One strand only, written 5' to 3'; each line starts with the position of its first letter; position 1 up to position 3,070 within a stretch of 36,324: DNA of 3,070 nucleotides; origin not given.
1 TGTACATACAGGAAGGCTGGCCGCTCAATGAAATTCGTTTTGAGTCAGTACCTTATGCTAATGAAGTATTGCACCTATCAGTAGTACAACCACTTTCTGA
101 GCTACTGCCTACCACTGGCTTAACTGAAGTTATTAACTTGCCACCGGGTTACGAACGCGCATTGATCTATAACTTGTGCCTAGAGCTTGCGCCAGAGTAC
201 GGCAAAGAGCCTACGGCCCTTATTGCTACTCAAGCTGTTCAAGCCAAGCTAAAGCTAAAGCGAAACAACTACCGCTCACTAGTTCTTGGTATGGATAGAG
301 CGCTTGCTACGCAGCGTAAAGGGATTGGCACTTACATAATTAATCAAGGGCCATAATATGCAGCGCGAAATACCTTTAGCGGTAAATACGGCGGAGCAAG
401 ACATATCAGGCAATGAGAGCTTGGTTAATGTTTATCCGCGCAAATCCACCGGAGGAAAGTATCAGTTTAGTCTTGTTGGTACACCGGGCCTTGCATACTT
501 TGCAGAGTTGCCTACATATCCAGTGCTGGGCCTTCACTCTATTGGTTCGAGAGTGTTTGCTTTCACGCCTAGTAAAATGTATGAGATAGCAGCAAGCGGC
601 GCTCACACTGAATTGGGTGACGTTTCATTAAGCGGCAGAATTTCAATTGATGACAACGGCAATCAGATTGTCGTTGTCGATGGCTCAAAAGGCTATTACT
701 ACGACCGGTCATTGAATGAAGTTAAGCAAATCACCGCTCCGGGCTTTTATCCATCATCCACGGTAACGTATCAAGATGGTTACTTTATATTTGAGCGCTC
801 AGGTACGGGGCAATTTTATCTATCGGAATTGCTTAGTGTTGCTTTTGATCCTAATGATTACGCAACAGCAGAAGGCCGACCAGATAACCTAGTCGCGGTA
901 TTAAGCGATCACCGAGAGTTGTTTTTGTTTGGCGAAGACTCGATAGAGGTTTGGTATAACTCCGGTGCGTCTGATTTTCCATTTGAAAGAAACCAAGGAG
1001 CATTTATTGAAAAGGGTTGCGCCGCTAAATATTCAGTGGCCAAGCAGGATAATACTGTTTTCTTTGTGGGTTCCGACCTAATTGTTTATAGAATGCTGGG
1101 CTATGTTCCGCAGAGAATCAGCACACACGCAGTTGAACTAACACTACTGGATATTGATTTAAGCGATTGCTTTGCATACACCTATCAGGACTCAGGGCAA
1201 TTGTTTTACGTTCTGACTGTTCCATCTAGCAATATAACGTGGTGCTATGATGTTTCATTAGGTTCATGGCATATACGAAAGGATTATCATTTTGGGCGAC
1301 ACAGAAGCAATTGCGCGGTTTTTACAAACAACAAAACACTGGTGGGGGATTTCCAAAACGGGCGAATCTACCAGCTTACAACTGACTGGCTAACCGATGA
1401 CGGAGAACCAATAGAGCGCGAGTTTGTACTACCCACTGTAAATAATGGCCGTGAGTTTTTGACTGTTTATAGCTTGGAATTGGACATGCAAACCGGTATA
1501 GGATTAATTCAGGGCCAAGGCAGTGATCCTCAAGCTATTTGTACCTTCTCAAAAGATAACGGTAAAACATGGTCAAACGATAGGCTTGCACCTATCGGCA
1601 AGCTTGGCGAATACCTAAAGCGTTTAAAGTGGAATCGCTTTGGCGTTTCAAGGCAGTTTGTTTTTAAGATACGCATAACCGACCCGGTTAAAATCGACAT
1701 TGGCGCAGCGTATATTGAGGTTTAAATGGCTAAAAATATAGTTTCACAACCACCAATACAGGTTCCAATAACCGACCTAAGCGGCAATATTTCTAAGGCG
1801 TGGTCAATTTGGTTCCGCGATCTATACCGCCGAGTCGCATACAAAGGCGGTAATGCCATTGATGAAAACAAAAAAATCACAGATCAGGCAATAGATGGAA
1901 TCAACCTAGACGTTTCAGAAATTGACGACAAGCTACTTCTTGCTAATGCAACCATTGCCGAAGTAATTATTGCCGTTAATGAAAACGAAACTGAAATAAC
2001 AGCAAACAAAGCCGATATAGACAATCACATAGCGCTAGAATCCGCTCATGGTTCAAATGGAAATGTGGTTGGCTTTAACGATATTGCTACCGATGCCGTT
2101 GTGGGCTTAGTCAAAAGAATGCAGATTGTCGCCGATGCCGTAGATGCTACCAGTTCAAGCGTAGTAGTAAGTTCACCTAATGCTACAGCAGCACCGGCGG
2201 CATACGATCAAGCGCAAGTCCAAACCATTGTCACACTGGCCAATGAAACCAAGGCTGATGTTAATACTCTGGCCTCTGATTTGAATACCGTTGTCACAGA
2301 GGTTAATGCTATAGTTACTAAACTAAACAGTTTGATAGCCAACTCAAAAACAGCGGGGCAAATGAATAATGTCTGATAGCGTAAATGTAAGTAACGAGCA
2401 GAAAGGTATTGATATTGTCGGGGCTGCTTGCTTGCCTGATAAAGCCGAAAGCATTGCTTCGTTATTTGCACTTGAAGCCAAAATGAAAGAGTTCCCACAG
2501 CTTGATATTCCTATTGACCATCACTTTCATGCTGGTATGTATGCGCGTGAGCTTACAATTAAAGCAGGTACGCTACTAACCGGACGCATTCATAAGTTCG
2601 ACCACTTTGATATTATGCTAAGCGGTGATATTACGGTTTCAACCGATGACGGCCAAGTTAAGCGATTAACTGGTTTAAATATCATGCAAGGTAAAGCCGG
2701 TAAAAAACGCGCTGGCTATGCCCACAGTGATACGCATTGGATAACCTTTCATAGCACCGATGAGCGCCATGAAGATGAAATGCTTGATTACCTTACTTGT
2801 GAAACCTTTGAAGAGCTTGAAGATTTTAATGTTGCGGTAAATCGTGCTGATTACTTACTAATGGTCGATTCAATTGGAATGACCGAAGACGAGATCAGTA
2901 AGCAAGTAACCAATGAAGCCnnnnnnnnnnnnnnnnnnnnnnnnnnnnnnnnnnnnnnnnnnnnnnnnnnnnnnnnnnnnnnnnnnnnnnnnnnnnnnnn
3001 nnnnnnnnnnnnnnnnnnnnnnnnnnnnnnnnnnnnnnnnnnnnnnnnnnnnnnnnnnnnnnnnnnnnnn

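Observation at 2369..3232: Cupin+SET-domain protein encoded among the tail and ejection genes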

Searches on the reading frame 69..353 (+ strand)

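Call 14: search_protein_families(library=phrogs, proteins=[window:69-353:+], max_evalue=0.001)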
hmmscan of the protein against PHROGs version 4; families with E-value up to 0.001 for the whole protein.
window:69-353:+ (95 aa): 2 families
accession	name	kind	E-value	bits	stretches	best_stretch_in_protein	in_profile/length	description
phrog_12985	-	unknown function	5.1e-28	99.4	1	2-93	150-238/238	-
phrog_637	-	connector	0.00036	21.4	1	22-70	71-119/156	head-tail adaptor Ad3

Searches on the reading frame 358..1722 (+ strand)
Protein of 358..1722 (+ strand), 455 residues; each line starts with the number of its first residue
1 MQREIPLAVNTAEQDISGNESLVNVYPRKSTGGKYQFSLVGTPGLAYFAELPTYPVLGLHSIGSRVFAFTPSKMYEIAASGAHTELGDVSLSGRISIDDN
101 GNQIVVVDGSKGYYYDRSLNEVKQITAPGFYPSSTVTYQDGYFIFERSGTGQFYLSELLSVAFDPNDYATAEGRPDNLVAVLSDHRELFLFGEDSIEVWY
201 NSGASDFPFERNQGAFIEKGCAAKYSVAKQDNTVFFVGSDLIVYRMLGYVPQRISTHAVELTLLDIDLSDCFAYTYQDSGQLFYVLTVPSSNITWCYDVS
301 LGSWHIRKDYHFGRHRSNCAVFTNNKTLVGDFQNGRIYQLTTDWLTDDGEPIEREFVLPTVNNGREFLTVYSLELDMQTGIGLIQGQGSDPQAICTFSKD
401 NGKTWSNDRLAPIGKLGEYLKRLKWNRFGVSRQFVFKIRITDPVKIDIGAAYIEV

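Call 3: search_protein_families(library=pfam, proteins=[window:358-1722:+], max_evalue=1)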
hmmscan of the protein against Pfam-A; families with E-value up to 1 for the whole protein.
window:358-1722:+ (455 aa): 1 family
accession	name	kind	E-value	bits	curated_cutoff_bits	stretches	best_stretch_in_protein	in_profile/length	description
PF02012.26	BNR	-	0.098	13.1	27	1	397-406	2-11/12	BNR/Asp-box repeat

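Call 4: search_protein_families(library=phrogs, proteins=[window:358-1722:+], max_evalue=0.01)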
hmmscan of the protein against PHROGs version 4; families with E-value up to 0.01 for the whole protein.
window:358-1722:+ (455 aa): 2 families
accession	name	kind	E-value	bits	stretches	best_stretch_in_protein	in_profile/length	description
phrog_578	-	connector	8.4e-133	444.4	1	10-455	13-469/486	head closure Hc3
phrog_19101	-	unknown function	1.2e-13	51.3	1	384-452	519-587/595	-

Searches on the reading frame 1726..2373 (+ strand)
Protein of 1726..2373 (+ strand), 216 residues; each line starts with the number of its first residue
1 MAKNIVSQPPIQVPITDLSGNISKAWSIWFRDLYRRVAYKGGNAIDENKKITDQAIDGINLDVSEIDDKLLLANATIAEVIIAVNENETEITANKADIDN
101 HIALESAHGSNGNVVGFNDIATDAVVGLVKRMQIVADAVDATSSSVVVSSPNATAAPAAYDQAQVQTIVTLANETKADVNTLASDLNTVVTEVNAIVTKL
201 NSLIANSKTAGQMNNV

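Call 3: search_protein_families(library=pfam, proteins=[window:1726-2373:+], max_evalue=1)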
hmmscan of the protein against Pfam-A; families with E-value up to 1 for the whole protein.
window:1726-2373:+ (216 aa): 1 family
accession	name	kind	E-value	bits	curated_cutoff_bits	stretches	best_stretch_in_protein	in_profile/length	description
PF07750.17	GcrA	-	0.093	13.5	26.9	1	119-181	30-93/155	GcrA cell cycle regulator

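Call 4: search_protein_families(library=phrogs, proteins=[window:1726-2373:+], max_evalue=0.01)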
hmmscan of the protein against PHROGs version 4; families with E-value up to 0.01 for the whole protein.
window:1726-2373:+ (216 aa): 2 families
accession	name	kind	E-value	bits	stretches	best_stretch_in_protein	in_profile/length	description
phrog_6994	-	head and packaging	6.8e-05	24.1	1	183-213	36-66/67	head fiber protein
phrog_4366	-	head and packaging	0.00041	21.7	1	134-213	12-90/91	head fiber protein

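Call 106: search_protein_families(library=ncbifam, proteins=[window:1726-2373:+], max_evalue=0.01)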
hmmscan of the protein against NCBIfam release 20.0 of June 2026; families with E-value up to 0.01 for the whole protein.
window:1726-2373:+ (216 aa): 0 families

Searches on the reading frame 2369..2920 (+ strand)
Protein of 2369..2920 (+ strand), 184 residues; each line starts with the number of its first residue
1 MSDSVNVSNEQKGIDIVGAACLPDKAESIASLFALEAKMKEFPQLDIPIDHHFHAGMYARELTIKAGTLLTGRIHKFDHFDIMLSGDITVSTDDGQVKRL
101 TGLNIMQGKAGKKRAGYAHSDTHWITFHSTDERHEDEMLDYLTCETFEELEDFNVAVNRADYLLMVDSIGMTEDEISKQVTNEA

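Call 34: search_protein_families(library=pfam, proteins=[window:2369-2920:+], max_evalue=10)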
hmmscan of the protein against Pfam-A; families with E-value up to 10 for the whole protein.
window:2369-2920:+ (184 aa): 1 family
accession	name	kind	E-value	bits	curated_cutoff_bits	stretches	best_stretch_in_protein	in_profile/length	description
PF10340.15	Say1_Mug180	-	0.036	13.3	21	1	25-94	99-169/374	Steryl acetyl hydrolase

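Call 53: find_homologous_proteins(query=window:2369-2920:+, max_evalue=0.001)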
Query window:2369-2920:+ (184 aa): 309 proteins with E <= 0.001 among 363 candidates; the best 120 are listed.
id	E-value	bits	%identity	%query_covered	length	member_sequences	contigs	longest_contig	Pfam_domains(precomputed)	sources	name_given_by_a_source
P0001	2.8e-117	407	100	100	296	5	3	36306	PF00856.34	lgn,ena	-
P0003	1.4e-105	369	89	100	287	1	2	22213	PF00856.34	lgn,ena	-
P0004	5.5e-105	367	89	100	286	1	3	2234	PF00856.34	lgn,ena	-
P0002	6.4e-105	367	89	100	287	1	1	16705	PF00856.34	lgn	-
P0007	1.1e-103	363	88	100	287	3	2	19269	PF00856.34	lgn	-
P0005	2.7e-103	361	88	100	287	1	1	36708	PF00856.34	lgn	-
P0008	7.4e-103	360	88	100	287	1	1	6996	PF00856.34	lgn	-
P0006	1.4e-102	359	88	100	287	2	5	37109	PF00856.34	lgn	-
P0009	1.5e-101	356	86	100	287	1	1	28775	PF00856.34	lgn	-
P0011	3.9e-72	260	64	98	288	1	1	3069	PF00856.34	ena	-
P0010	3.7e-71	257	63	98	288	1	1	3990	PF00856.34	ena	-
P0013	3.8e-65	237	58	99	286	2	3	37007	PF00856.34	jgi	jgi:hypothetical protein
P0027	3.8e-65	237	57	97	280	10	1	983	PF00856.34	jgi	-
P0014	5.8e-64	233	59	96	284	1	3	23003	PF00856.34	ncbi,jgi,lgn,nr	ncbi:MAG: SET domain-containing protein-lysine N-methyltransferase [Thiomicrorhabdus sp.]|jgi:hypoth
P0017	9.1e-64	233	57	96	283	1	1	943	PF00856.34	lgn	-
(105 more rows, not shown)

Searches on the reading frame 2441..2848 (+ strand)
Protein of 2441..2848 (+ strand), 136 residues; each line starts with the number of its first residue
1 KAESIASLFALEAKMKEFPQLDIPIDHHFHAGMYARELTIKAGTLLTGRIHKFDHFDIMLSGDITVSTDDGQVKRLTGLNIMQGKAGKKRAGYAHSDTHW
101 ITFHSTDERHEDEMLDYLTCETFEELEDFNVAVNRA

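Call 20: search_dna_similar(query=window:2441-2848:+, collection=phages, mode=protein, max_rows=60, rows=spread, max_evalue=0.001)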
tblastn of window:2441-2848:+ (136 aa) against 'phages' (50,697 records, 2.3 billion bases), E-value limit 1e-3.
Records with a match: 74; places in all: 74; records where one place covers at least 80% of the query: 44.
Best place of each record, by identity: 60-80% 22; <60% 52.
By first word of the organism name: Vibrio 30; Ralstonia 9; Caudoviricetes 6; Bordetella 5; Shewanella 3; phage 3; Alteromonas 3; Thalassomonas 2; Pseudoalteromonas 2; Phage 2; and 8 more.
By host as written in the record: - 19; Vibrio crassostreae 12; Ralstonia solanacearum 6; Vibrio lentus 6; Shewanella inventionis KX27 2; Thalassomonas loyana LMG 22536 2; Vibrio tasmaniensis 2; Pseudoalteromonas marina mano4 2; and 17 more.
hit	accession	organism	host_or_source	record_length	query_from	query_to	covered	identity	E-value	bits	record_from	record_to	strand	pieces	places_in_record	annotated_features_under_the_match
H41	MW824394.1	Vibrio phage 41E34.2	Vibrio crassostreae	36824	2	136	99%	66.7%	1e-56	194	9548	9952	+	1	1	hypothetical protein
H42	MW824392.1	Vibrio phage 34E29.1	Vibrio crassostreae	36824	2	136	99%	66.7%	1e-56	194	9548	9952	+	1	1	hypothetical protein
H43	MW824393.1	Vibrio phage 36E38.1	Vibrio crassostreae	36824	2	136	99%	66.7%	1e-56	194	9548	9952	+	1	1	hypothetical protein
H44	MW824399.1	Vibrio phage 44E38.2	Vibrio crassostreae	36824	2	136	99%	66.7%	1e-56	194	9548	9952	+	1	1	hypothetical protein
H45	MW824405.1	Vibrio phage 75E35.1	Vibrio crassostreae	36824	2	136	99%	66.7%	1e-56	194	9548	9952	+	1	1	hypothetical protein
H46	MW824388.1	Vibrio phage 24E30.2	Vibrio crassostreae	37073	2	136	99%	66.7%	1e-56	194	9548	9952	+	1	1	hypothetical protein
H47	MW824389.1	Vibrio phage 24E35.2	Vibrio crassostreae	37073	2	136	99%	66.7%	1e-56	194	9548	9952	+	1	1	hypothetical protein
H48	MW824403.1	Vibrio phage 66E30.1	Vibrio crassostreae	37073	2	136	99%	66.7%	1e-56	194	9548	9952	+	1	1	hypothetical protein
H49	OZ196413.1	Vibrio phage D478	Seawater and oysters mix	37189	2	136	99%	65.9%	8e-56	192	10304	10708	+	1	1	short tail fiber protein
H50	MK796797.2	Shewanella phage X14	Shewanella inventionis KX27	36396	2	136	99%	65.9%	3e-55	190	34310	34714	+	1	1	putative structural protein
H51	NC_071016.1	Shewanella phage X14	Shewanella inventionis KX27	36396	2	136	99%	65.9%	3e-55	190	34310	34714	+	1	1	short tail fiber protein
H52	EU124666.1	Thalassomonas phage BA3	Thalassomonas loyana LMG 22536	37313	8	136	95%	69.0%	2e-56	194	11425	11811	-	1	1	hypothetical protein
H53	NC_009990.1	Thalassomonas phage BA3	Thalassomonas loyana LMG 22536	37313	8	136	95%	69.0%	2e-56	194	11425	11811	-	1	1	short tail fiber protein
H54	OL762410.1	Vibrio phage vB_ValP_FGH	Vibrio alginolyticus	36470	8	136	95%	68.2%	2e-55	191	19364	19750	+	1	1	hypothetical protein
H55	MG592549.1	Vibrio phage 1.183.O._10N.286.48.B7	Vibrio sp.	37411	2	136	99%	65.2%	7e-55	189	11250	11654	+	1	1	hypothetical protein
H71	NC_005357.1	Bordetella phage BPP-1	Bordetella bronchiseptica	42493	2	109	79%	38.0%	2e-13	71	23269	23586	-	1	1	short tail fiber protein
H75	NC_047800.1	Ralstonia phage phiAp1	Ralstonia solanacearum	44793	11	126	85%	34.5%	4e-14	73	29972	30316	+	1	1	short tail fiber protein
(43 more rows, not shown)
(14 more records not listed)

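Call 43: get_annotated_region(hit=H71, flank=6000)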
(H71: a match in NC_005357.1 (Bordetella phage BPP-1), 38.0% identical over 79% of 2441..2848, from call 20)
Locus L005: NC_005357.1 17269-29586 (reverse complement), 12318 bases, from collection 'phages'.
description: Bordetella phage BPP-1, complete genome.
organism: Bordetella phage BPP-1 (NCBI taxid 2885909)
taxonomy: Viruses; Duplodnaviria; Heunggongvirae; Uroviricota; Caudoviricetes; Rauchvirus; Rauchvirus BPP1
host: Bordetella bronchiseptica; source: -; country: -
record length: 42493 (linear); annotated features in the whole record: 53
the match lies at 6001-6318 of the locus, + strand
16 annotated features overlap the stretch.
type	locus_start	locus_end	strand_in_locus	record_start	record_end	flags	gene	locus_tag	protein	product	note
CDS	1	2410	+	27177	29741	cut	-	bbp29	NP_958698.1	DNA primase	-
CDS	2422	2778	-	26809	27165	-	-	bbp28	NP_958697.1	hypothetical protein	-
CDS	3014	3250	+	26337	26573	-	-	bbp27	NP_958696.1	endonuclease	-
CDS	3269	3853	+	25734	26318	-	-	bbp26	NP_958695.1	terminase small subunit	-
CDS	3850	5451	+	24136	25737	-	-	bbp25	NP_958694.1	terminase family protein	-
CDS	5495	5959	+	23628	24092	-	-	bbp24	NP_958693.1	GNAT family N-acetyltransferase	-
CDS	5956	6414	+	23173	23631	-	-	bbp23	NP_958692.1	short tail fiber protein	-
CDS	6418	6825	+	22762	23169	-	-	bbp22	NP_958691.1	hypothetical protein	-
CDS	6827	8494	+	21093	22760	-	-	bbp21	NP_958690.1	head-tail adaptor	-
CDS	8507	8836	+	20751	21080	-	-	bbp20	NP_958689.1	hypothetical protein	-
CDS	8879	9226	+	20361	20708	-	-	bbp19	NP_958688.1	Bbp19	-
CDS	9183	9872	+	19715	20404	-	-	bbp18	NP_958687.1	protease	-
CDS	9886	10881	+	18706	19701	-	-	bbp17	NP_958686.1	major head protein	-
CDS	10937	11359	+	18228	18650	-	-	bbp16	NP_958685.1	hypothetical protein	-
CDS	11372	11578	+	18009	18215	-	-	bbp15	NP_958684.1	hypothetical protein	-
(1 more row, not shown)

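Call 44: get_annotated_region(hit=H75, flank=6000)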
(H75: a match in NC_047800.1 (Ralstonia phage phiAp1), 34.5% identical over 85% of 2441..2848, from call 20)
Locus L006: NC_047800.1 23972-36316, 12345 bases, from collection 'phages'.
description: Ralstonia virus phiAp1, complete genome.
organism: Ralstonia phage phiAp1 (NCBI taxid 2783867)
taxonomy: Viruses; Duplodnaviria; Heunggongvirae; Uroviricota; Caudoviricetes; Autographiviridae; Ayakvirus; Ayakvirus Ap1
host: Ralstonia solanacearum; source: -; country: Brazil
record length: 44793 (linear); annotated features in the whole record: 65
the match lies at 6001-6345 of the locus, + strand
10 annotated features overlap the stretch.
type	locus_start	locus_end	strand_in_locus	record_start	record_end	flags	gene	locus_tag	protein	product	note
CDS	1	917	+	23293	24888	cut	-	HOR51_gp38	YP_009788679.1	head-tail adaptor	-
CDS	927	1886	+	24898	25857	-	-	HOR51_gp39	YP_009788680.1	head scaffolding protein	-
CDS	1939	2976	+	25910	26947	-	-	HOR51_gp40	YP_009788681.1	major capsid protein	-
regulatory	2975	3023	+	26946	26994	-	-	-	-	terminator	rho-independent terminator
CDS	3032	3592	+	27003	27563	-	-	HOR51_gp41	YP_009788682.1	tail protein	-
CDS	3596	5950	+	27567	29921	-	-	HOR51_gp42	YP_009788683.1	tail protein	-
CDS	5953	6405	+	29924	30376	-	-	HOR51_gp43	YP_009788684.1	short tail fiber protein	-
CDS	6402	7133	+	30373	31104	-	-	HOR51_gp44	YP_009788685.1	internal virion protein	-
CDS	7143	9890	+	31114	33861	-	-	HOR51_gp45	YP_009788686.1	internal virion lysozyme motif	-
CDS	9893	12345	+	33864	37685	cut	-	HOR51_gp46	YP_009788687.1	internal virion protein with endolysin domain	-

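Call 47: search_protein_families(library=pfam, proteins=[L005:5495-5956:+, L005:6418-6822:+, L005:5956-6411:+, L006:5953-6402:+], max_evalue=1)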
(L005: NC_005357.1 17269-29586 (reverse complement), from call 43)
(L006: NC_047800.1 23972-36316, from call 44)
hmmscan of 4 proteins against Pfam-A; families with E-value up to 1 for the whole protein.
L005:5495-5956:+ (154 aa): 3 families
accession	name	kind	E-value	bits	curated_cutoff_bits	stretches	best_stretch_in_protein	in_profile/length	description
PF00583.31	Acetyltransf_1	-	6.5e-07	30.1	20.7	1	53-124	31-98/116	Acetyltransferase (GNAT) family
PF13508.13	Acetyltransf_7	-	0.00014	22.6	27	1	56-131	4-63/84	Acetyltransferase (GNAT) domain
PF13673.13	Acetyltransf_10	-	0.041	14.3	23.6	1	46-117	22-83/128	Acetyltransferase (GNAT) domain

L005:6418-6822:+ (135 aa): 13 families
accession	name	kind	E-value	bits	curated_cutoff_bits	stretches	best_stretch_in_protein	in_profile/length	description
PF01988.24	VIT1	-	0.04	14.2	28.1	1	7-107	39-140/214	VIT family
PF06305.16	LapA_dom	-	0.055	13.8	28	1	7-44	26-63/64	Lipopolysaccharide assembly protein A domain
PF14851.11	FAM176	-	0.18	12.1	31.5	1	24-87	46-105/152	FAM176 family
PF19745.5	FUT8_N_cat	-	0.33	10.1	27.6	1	19-97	27-104/499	Alpha-(1,6)-fucosyltransferase N- and catalytic domains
PF10023.15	Aminopep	-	0.4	10.4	25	1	17-95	183-260/322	Putative aminopeptidase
PF20506.3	DUF6732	-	0.42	10.9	27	0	5-43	33-70/72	Family of unknown function (DUF6732)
PF07168.17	Ureide_permease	-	0.47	9.6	27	1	12-71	112-172/359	Ureide permease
PF14362.11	DUF4407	-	0.54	9.9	31.3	1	24-97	115-189/297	Domain of unknown function (DUF4407)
PF01080.22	Presenilin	-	0.58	9.3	34.3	1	24-95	231-301/408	Presenilin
PF12519.14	MDM10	-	0.7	9.2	25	1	15-96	300-381/442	Mitochondrial distribution and morphology protein 10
PF13965.12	SID-1_RNA_chan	-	0.76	8.7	28.7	1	11-91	128-207/594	dsRNA-gated channel SID-1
PF18476.7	PIN_8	-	0.9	9.9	26.1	0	24-90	64-127/227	PIN like domain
PF19558.4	DUF6080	-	0.93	8.5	27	0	6-77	228-295/447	Family of unknown function (DUF6080)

L005:5956-6411:+ (152 aa): 0 families

L006:5953-6402:+ (150 aa): 2 families
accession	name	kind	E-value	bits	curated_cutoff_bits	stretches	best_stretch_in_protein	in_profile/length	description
PF07883.17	Cupin_2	-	0.0035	17.4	27.2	1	43-100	2-59/70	Cupin domain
PF01887.21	SAM_HAT_N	-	0.12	12.6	26.3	1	40-83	55-98/145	SAM hydroxide adenosyltransferase N-terminal domain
